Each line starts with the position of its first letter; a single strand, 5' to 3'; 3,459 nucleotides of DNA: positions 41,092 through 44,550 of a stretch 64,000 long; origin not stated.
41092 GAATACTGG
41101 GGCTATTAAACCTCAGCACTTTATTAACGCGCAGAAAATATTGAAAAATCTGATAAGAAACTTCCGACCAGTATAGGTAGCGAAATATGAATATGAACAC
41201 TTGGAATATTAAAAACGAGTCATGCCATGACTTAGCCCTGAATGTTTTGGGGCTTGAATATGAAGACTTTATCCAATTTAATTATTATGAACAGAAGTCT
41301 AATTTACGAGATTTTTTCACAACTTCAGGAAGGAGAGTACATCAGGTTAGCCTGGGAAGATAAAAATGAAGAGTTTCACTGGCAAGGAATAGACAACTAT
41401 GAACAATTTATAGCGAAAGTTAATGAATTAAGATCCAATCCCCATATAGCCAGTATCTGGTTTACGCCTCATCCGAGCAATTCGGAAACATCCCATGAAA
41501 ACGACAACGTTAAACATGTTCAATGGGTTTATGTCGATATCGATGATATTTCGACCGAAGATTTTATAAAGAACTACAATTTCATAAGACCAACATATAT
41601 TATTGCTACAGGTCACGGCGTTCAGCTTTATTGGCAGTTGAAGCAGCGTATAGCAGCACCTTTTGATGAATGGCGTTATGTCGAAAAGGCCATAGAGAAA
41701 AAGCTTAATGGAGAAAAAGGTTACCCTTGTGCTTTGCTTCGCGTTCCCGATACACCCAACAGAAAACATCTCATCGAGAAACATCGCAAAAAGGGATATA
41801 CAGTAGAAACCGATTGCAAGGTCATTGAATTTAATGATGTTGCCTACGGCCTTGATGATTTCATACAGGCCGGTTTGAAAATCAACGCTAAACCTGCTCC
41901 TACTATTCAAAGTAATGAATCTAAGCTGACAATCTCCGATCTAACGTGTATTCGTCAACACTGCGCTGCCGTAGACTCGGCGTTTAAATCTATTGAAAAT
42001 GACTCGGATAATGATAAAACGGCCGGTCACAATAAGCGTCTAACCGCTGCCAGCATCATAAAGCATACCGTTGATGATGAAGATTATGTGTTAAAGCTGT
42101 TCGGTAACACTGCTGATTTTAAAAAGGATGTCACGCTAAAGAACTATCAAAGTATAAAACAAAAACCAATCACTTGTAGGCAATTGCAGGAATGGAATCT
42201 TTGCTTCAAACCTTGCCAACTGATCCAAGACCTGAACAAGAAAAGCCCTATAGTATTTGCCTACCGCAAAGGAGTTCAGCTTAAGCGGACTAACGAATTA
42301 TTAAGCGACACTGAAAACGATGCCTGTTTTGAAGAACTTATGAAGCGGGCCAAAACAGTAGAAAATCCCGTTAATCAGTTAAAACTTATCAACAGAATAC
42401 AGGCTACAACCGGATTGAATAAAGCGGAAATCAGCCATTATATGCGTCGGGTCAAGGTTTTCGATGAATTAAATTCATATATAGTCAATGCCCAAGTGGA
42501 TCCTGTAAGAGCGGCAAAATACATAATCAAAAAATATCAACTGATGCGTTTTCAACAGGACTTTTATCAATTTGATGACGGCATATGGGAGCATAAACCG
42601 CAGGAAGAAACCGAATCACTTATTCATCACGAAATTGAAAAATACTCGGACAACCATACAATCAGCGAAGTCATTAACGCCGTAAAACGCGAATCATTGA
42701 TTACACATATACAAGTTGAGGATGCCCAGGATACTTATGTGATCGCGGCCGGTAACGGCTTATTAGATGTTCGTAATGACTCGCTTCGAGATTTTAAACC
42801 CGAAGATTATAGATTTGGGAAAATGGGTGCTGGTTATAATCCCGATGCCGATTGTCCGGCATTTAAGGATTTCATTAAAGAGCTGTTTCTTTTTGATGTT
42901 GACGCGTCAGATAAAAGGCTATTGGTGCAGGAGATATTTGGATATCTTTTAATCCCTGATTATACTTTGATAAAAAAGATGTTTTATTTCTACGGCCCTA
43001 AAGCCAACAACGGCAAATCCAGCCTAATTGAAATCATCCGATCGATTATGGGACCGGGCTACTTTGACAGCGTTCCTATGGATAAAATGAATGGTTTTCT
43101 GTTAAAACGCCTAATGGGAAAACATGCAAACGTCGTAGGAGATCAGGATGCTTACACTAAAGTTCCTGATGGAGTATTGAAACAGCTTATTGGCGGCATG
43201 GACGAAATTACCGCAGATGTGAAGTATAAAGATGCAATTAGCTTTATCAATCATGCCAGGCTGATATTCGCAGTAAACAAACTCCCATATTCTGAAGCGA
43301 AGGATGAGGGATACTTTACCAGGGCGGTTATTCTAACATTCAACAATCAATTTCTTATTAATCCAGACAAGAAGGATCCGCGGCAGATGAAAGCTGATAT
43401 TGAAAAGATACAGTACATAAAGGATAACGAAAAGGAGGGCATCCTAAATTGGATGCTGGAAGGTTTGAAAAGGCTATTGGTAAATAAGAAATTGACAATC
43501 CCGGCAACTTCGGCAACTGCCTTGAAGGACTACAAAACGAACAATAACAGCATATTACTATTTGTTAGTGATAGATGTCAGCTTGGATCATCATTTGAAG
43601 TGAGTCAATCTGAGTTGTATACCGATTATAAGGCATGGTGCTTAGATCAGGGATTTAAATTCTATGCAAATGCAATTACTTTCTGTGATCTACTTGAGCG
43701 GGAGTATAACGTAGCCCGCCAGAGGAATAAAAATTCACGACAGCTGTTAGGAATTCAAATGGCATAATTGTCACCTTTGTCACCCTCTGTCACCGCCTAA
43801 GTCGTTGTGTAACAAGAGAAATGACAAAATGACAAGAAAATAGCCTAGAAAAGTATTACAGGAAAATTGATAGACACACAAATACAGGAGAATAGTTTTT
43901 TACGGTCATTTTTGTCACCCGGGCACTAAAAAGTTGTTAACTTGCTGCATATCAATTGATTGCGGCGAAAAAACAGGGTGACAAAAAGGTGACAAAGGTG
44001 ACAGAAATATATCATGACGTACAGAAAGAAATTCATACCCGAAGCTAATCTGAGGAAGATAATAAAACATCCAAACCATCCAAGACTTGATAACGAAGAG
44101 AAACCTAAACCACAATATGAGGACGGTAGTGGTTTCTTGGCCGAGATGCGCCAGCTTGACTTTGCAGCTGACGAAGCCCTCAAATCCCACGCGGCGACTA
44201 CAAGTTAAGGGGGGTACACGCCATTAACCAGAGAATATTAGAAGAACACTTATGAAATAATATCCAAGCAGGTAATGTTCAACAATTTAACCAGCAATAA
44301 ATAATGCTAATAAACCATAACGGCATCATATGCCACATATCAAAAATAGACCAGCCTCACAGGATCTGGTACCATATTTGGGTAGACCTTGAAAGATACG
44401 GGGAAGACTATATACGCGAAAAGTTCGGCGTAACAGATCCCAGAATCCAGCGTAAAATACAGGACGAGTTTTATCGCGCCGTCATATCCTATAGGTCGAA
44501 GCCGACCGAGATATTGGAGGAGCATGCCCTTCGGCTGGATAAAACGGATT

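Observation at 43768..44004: Inverted iteron arrays (3x TGTCACC, then 3x GGTGACA) immediately downstream of the primase gene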

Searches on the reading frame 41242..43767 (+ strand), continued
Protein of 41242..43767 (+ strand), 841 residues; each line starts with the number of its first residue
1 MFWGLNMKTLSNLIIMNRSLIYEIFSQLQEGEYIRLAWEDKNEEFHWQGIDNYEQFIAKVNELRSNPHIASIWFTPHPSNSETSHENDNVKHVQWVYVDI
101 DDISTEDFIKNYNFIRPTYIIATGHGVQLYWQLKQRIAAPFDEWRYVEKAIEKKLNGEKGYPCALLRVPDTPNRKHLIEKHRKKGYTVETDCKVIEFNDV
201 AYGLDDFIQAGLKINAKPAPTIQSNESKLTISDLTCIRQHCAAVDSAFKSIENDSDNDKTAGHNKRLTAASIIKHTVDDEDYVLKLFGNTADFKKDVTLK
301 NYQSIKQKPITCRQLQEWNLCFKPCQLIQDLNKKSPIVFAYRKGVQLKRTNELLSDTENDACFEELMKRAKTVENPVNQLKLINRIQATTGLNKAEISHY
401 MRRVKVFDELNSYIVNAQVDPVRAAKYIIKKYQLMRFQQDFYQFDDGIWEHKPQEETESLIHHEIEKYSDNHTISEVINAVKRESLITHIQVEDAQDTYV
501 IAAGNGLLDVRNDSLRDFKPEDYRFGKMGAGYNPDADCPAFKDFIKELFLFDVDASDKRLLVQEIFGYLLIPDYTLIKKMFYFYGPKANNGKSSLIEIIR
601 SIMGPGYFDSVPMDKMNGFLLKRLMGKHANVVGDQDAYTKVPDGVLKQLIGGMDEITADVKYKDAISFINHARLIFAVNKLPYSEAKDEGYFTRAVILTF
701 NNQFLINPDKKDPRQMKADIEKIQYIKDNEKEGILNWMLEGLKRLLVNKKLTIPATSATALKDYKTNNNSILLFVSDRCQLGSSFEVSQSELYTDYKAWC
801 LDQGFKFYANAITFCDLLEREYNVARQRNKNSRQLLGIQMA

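Call 45: find_encoding_contigs(protein=P0014, flank=4000, max_places=2)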
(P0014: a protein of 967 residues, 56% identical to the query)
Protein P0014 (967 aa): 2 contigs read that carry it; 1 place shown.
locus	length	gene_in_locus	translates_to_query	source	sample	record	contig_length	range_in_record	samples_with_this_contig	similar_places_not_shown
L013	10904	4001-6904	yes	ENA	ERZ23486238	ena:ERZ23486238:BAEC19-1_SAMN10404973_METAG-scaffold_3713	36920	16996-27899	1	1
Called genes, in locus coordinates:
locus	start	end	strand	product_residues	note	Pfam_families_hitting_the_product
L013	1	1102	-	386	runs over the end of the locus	PF00158:Sigma54_activat, PF25601:AAA_lid_14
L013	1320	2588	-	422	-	-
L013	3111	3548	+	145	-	PF13560:HTH_31, PF01381:HTH_3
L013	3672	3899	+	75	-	PF18903:DUF5659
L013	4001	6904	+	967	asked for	-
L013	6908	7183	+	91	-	-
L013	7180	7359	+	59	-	-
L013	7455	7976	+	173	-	-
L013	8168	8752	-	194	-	-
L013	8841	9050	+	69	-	-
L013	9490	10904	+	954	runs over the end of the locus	PF13229:Beta_helix (weak), PF05048:NosD, PF13229:Beta_helix, PF05048:NosD, PF13229:Beta_helix, PF05048:NosD, PF13229:Beta_helix, PF18962:Por_Secre_tail, +1 more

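Call 70: search_protein_families(library=pfam, proteins=[P0014], max_evalue=1)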
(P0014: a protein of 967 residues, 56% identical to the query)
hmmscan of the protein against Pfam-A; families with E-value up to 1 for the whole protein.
P0014 (967 aa): 2 families
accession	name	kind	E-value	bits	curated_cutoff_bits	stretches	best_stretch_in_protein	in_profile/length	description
PF17107.11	SesA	-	0.024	15.2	26.3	1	197-292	5-99/122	N-terminal domain on NACHT_NTPase and P-loop NTPases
PF11214.13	Med2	-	0.11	13.1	26.8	1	312-353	24-65/100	Mediator complex subunit 2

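Call 77: find_related_loci(query=A1, collection=viral_contigs, flank=8000)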
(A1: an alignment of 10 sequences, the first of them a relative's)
Query A1 (841 aa) in viral_contigs; peptide patterns used: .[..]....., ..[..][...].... (x = any residue, [..] = any of these).
213 stretches matched a pattern; 56 encode a relative of the query (tblastn E <= 1e-3); 56 distinct loci.
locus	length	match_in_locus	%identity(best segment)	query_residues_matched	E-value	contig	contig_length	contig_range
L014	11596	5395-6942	28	308-811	5e-45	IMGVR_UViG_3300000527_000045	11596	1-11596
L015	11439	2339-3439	31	425-806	2e-44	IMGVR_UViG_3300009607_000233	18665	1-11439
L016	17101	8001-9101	31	425-806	2e-44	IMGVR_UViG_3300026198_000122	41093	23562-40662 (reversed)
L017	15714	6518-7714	30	421-834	3e-44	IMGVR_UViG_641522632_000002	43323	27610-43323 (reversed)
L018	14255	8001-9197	31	421-834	2e-44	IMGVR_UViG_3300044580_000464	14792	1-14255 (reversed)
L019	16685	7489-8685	31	421-834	3e-44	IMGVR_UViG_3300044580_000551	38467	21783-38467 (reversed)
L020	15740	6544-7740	31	421-834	6e-44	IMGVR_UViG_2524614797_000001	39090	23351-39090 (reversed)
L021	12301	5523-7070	28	308-811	3e-43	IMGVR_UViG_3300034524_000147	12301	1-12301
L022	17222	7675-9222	28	308-811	2e-43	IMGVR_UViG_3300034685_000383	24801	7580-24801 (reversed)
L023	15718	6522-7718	30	421-834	2e-43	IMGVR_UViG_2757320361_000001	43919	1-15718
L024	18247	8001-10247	25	84-834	9e-42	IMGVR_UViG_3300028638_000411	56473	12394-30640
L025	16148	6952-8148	30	421-834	4e-41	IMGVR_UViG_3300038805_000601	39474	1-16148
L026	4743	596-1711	30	421-809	3e-41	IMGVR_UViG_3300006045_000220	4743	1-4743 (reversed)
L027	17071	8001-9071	30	440-811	3e-40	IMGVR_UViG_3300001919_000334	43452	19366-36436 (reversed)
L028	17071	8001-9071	29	440-811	8e-40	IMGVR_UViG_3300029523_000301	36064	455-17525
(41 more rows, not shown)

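Call 83: search_dna_similar(query=window:41242-43767:+, collection=phages, mode=protein, max_rows=12)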
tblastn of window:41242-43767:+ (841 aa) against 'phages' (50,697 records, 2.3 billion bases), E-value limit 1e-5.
Records with a match: 1048; places in all: 1049; records where one place covers at least 80% of the query: 1.
Best place of each record, by identity: <60% 1048.
By first word of the organism name: Streptococcus 239; Mycobacterium 198; Microbacterium 109; Vibrio 93; Arthrobacter 67; Streptomyces 49; Gordonia 32; Bacteriophage 23; Enterococcus 22; Curtobacterium 17; and 63 more.
By host as written in the record: Mycobacterium smegmatis mc2 155 146; - 86; Microbacterium foliorum NRRL B-24224 56; Vibrio lentus 44; Arthrobacter globiformis B-2979 42; Microbacterium foliorum NRRL B-24224 SEA 32; Mycobacterium smegmatis mc#155 28; Gordonia terrae 3612 25; and 349 more.
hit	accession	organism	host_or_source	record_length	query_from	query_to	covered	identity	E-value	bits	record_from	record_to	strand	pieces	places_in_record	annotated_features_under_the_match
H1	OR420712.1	Oceanotoga phage vB_OteS-UFV02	Oceanotoga teriensis UFV_LIMV02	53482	70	804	87%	22.1%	8e-31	137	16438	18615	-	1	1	DNA primase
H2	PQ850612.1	Escherichia phage KarinMuster_Bas82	Escherichia coli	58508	300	804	60%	26.1%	9e-27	124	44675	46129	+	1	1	DNA primase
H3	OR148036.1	Klebsiella phage e270.1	Klebsiella pneumoniae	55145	285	804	62%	25.2%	3e-27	125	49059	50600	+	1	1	hypothetical protein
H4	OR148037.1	Klebsiella phage e270.2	Klebsiella pneumoniae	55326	285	804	62%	25.2%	3e-27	125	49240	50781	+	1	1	hypothetical protein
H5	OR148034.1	Klebsiella phage phi_270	Klebsiella pneumoniae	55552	285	804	62%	25.2%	3e-27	125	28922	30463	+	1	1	hypothetical protein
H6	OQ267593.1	Klebsiella phage phi_KPN_H2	Klebsiella pneumoniae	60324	285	804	62%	25.2%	3e-27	125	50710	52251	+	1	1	hypothetical protein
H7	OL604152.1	Klebsiella phage vB_KpnS-Carvaje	Klebsiella pneumoniae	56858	285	804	62%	25.2%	7e-27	124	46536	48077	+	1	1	P4 family primase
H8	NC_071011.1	Klebsiella phage vB_KpnS-Carvaje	Klebsiella pneumoniae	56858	285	804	62%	25.2%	7e-27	124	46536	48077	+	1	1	P4 family primase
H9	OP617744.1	Klebsiella phage KP13-27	Klebsiella pneumoniae KP13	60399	285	804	62%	25.2%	9e-27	124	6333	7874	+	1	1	hypothetical protein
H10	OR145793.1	Klebsiella phage Kpn BU9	Klebsiella pneumoniae BU9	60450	285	804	62%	25.2%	1e-26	124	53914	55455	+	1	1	DNA primase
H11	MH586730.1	Salmonella phage Solent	Salmonella enterica subsp. enterica ...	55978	300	804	60%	25.9%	4e-27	125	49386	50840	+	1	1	primase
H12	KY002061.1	Salmonella phage vB_SenS_Sergei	Salmonella enterica subsp. enterica ...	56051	300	804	60%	25.9%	4e-27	125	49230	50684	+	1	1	DNA primase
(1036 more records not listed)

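Call 84: search_dna_similar(query=window:41242-43767:+, collection=plasmids, mode=protein, max_rows=12)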
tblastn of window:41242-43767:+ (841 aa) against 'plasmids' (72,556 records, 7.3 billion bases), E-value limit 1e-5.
Records with a match: 497; places in all: 698; records where one place covers at least 80% of the query: 0.
Best place of each record, by identity: <60% 497.
By first word of the organism name: Streptomyces 351; Ralstonia 50; Bacillus 16; Kitasatospora 8; Clostridium 7; Sulfolobus 4; Paracoccus 3; Lentilactobacillus 3; Bradyrhizobium 3; Loigolactobacillus 3; and 41 more.
By predicted mobility (MOB-suite, as given by PLSDB): non-mobilizable 355; mobilizable 135; conjugative 7.
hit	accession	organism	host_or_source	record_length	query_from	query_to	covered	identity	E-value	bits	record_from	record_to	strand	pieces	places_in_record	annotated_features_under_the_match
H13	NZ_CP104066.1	Alicyclobacillus dauci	cell culture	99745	409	820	49%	26.9%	5e-37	158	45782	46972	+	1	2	DNA primase family protein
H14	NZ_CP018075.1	Streptomyces venezuelae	cultured microorganism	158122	353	804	54%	23.9%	1e-15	90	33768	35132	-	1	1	phage/plasmid primase, P4 family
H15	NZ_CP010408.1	Streptomyces vietnamensis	soil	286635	353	804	54%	23.5%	5e-15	88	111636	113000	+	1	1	phage/plasmid primase, P4 family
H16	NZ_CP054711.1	Halarchaeum sp. CBA1220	solar salt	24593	424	828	48%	25.9%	4e-22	110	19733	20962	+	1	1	phage/plasmid primase, P4 family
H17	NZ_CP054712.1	Halarchaeum sp. CBA1220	solar salt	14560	424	828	48%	25.5%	5e-22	110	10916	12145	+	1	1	phage/plasmid primase, P4 family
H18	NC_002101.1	Sulfolobus islandicus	-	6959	425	812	46%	26.2%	3e-17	95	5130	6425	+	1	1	phage/plasmid primase, P4 family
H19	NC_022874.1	Bacillus thuringiensis YBT-1518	-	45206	478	840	43%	27.2%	3e-19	101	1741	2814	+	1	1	none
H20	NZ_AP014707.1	Methylobacterium aquaticum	-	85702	376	803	51%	23.0%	5e-9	68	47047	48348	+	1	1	phage/plasmid primase, P4 family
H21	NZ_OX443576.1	Lactiplantibacillus carotarum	carrot juice fermentation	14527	414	832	50%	23.2%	7e-13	81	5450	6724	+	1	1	phage/plasmid primase, P4 family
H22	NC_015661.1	Parageobacillus thermoglucosidasius C56-YS93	-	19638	454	840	46%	25.1%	2e-20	105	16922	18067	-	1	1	phage/plasmid primase, P4 family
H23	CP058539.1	Deinococcus sp. D7000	seawater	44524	427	841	49%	23.2%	4e-15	88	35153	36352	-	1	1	primase C-terminal domain-containing protein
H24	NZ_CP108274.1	Streptomyces zaomyceticus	-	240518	454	839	46%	24.4%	9e-15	87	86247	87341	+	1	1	phage/plasmid primase, P4 family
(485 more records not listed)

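Call 88: find_related_loci(query=A1, collection=metagenome_contigs, flank=3000)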
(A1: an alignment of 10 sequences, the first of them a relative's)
Query A1 (841 aa) in metagenome_contigs; peptide patterns used: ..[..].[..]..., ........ (x = any residue, [..] = any of these).
265 stretches matched a pattern; 5 encode a relative of the query (tblastn E <= 1e-3); 5 distinct loci.
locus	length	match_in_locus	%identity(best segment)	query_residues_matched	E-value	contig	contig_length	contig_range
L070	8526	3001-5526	86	1-841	0e+0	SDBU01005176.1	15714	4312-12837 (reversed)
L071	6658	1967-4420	54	19-838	0e+0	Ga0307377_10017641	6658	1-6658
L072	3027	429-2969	49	14-839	0e+0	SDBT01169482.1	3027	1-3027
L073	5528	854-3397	49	15-839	0e+0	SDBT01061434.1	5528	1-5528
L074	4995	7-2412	49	51-839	0e+0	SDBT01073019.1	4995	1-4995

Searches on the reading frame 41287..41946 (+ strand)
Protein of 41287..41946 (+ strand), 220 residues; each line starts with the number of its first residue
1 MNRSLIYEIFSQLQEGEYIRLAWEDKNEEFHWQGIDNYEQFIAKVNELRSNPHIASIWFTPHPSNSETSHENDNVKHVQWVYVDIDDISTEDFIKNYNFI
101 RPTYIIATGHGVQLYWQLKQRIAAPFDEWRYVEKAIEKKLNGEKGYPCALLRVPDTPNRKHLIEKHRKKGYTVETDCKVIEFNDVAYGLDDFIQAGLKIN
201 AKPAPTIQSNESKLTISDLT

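Call 80: predict_structure(alignment_id=A4)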
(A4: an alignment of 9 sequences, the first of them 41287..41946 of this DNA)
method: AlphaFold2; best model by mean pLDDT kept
length: 220 residues; sequences in the alignment: 9
mean_pLDDT: 86.0   pTM: 0.81
mean pLDDT of the five models: 86.0, 80.0, 75.6, 74.4, 63.8
residues with pLDDT >= 90: 127; 70-90: 65; 50-70: 16; < 50: 12
segments of 3 or more residues with pLDDT < 50: 203-212
pLDDT, mean of each block of 10 residues (from residue 1): 80 93 94 95 97 95 90 88 89 86 92 93 87 88 67 93 91 92 91 84 45 59
secondary structure, 60 per line:
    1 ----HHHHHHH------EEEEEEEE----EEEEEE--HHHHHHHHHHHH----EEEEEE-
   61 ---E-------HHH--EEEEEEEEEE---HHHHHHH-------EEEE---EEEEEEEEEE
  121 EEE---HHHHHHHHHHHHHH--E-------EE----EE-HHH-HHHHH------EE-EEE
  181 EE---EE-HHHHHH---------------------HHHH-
elements in order: H5-11 E18-25 E30-35 H38-49 E54-59 E77-86 H90-96 E104-107 E111-123 H127-140 H164-168 E178-182 H189-194 H216-219

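Call 82: fold_search(model_id=the predicted structure, library=pdb)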
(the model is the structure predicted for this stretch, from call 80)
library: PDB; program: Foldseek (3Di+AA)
matches with E <= 10: 216; with E <= 0.001: 3
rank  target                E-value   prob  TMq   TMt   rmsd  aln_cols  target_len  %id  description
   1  6zp9_A                2.5e-07  1.00  0.63  0.73   3.5       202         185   11  Cyanophage S-2L Primase-Polymerase (PrimPol), AEP domain (PP-N190) (released 2021-03-03)
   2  3h20                  1.9e-06  1.00  0.54  0.43   5.7       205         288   13  Crystal structure of primase RepB' (released 2009-04-28)
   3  3h25_A                3.8e-05  1.00  0.53  0.61   5.7       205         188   12  Crystal structure of the catalytic domain of primase Repb' in complex with initiator DNA (released 2009-04-28)
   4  8foc_A                3.2e-02  0.91  0.35  0.21   6.2       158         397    9  Cryo-EM structure of S. cerevisiae DNA polymerase alpha-primase in Apo state conformation I (released 2023-05-31)
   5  8d0b_D                3.6e-02  0.91  0.38  0.22   6.1       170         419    9  Human CST-DNA polymerase alpha/primase preinitiation complex bound to 4xTEL-foldback template (released 2022-06-22)
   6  2iry_A                5.3e-02  0.80  0.37  0.30   7.5       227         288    9  Crystal Structure of the Polymerase Domain from Mycobacterium tuberculosis Ligase D with dGTP and Manganese. (released 2007-01-02)
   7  2r9l_A                8.0e-02  0.63  0.35  0.28   8.3       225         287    7  Polymerase Domain from Mycobacterium tuberculosis Ligase D in complex with DNA (released 2008-01-08)
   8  2r9l_B                1.1e-01  0.72  0.38  0.31   8.1       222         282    9  Polymerase Domain from Mycobacterium tuberculosis Ligase D in complex with DNA (released 2008-01-08)
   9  2iru_B                1.2e-01  0.30  0.32  0.27  10.5       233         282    8  Crystal Structure of the Polymerase Domain from Mycobacterium tuberculosis Ligase D (released 2007-01-02)
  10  2irx                  1.3e-01  0.28  0.31  0.25  10.9       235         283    8  Crystal Structure of the Polymerase Domain from Mycobacterium tuberculosis Ligase D with GTP and Manganese. (released 2007-01-02)
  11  2iry_B                1.4e-01  0.38  0.30  0.24   8.8       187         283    9  Crystal Structure of the Polymerase Domain from Mycobacterium tuberculosis Ligase D with dGTP and Manganese. (released 2007-01-02)
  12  1zt2_A                1.6e-01  0.21  0.24  0.17  13.7       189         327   10  Heterodimeric structure of the core primase. (released 2005-11-08)
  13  4mky_A                1.7e-01  0.57  0.37  0.30   7.9       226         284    8  Polymerase Domain from Mycobacterium tuberculosis Ligase D in complex with an annealed double-strand DNA break. (released 2013-12-11)
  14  1zt2_C                1.7e-01  0.23  0.24  0.18  12.9       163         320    8  Heterodimeric structure of the core primase. (released 2005-11-08)
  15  3pky_B                1.9e-01  0.51  0.36  0.29   8.8       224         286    8  Polymerase Domain from Mycobacterium tuberculosis Ligase D in complex with DNA, UTP and Manganese. (released 2011-02-16)
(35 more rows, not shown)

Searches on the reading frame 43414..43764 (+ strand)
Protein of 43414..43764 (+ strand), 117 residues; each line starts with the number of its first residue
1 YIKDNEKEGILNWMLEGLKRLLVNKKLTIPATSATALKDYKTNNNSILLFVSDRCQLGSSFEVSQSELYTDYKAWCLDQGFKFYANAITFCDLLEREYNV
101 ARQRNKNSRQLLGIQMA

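Call 63: predict_structure(alignment_id=A3)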
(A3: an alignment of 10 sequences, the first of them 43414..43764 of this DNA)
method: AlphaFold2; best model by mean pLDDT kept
length: 117 residues; sequences in the alignment: 10
mean_pLDDT: 79.7   pTM: 0.64
mean pLDDT of the five models: 79.7, 77.1, 74.0, 71.9, 54.9
residues with pLDDT >= 90: 57; 70-90: 28; 50-70: 24; < 50: 8
segments of 3 or more residues with pLDDT < 50: 1-6
pLDDT, mean of each block of 10 residues (from residue 1): 47 60 54 70 85 92 94 93 90 92 88 93
secondary structure, 60 per line:
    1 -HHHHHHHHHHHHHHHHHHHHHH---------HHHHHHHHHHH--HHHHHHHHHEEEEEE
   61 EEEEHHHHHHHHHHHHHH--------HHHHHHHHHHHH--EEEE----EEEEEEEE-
elements in order: H2-23 H33-43 H46-54 E55-64 H65-78 H87-98 E101-104 E109-116

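Call 65: fold_search(model_id=the predicted structure, library=pdb)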
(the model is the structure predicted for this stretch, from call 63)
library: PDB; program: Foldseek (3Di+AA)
matches with E <= 10: 720; with E <= 0.001: 0
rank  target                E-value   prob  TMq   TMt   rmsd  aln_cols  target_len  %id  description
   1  1dp7_P                2.8e-03  1.00  0.51  0.74   1.9        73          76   16  COCRYSTAL STRUCTURE OF RFX-DBD IN COMPLEX WITH ITS COGNATE X-BOX BINDING SITE (released 2000-03-06)
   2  8zjr_M                3.7e-03  1.00  0.49  0.68   2.8        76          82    9  Structure of nucleosome-bound RFX5 complex (released 2025-08-13)
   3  9ivf_F                1.3e-02  1.00  0.50  0.12   6.7        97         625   18  Structure of Full-Length AsfvPrimPol with polyT DNA (released 2025-12-24)
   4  8iqh_B                1.9e-02  0.98  0.52  0.09  11.7       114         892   21  Structure of Full-Length AsfvPrimPol in Apo-Form (released 2023-07-26)
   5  8iqh_I                2.2e-02  0.99  0.51  0.09   6.5        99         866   20  Structure of Full-Length AsfvPrimPol in Apo-Form (released 2023-07-26)
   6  8iqh_C                2.5e-02  0.99  0.54  0.09   6.2        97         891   22  Structure of Full-Length AsfvPrimPol in Apo-Form (released 2023-07-26)
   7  8iqh_K                3.2e-02  0.99  0.54  0.09   6.2        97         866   23  Structure of Full-Length AsfvPrimPol in Apo-Form (released 2023-07-26)
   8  9ivf_A                3.4e-02  0.95  0.46  0.11   9.9       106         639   18  Structure of Full-Length AsfvPrimPol with polyT DNA (released 2025-12-24)
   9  8iqh_D                3.7e-02  0.99  0.54  0.09   6.3        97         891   23  Structure of Full-Length AsfvPrimPol in Apo-Form (released 2023-07-26)
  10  8ww6_E                4.2e-02  0.97  0.51  0.12   6.7        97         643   18  Structure of ATP-rs-Form AsfvPrimPol Hexamer (released 2025-04-30)
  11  8ww9_A                4.5e-02  0.97  0.50  0.09   6.7        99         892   21  Structure of ADP-Form AsfvPrimPol Dodecamer (released 2025-04-30)
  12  8iqh_M                5.1e-02  0.98  0.54  0.09   6.3        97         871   23  Structure of Full-Length AsfvPrimPol in Apo-Form (released 2023-07-26)
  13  8iqi_F                5.4e-02  0.98  0.52  0.08   6.6        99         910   20  Structure of Full-Length AsfvPrimPol in Complex-Form (released 2023-07-26)
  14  8wvz_E                5.4e-02  0.97  0.49  0.09   6.5        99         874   19  Structure of ADP-Form AsfvPrimPol Hexamer (released 2024-10-30)
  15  8s0e_G                8.0e-02  0.60  0.36  0.15  12.6       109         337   17  H. sapiens OCCM bound to double stranded DNA (released 2024-10-02)
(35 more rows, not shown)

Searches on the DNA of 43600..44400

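Call 66: search_rna_families(source=window, start=43600, end=44400, threshold=evalue, max_evalue=1)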
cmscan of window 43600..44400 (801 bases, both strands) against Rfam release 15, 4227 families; matches with E-value up to 1: 0.
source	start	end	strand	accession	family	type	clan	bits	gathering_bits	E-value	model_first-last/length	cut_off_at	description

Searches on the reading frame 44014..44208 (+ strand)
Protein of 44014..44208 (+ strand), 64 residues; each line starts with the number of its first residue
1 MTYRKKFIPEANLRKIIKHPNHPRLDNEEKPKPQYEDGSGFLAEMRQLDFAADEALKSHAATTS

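Call 8: search_protein_families(library=pfam, proteins=[window:44014-44208:+], max_evalue=0.01)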
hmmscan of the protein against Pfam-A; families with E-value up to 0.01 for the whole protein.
window:44014-44208:+ (64 aa): 0 families

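Call 9: search_protein_families(library=phrogs, proteins=[window:44014-44208:+], max_evalue=0.01)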
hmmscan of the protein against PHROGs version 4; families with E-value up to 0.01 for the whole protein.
window:44014-44208:+ (64 aa): 0 families
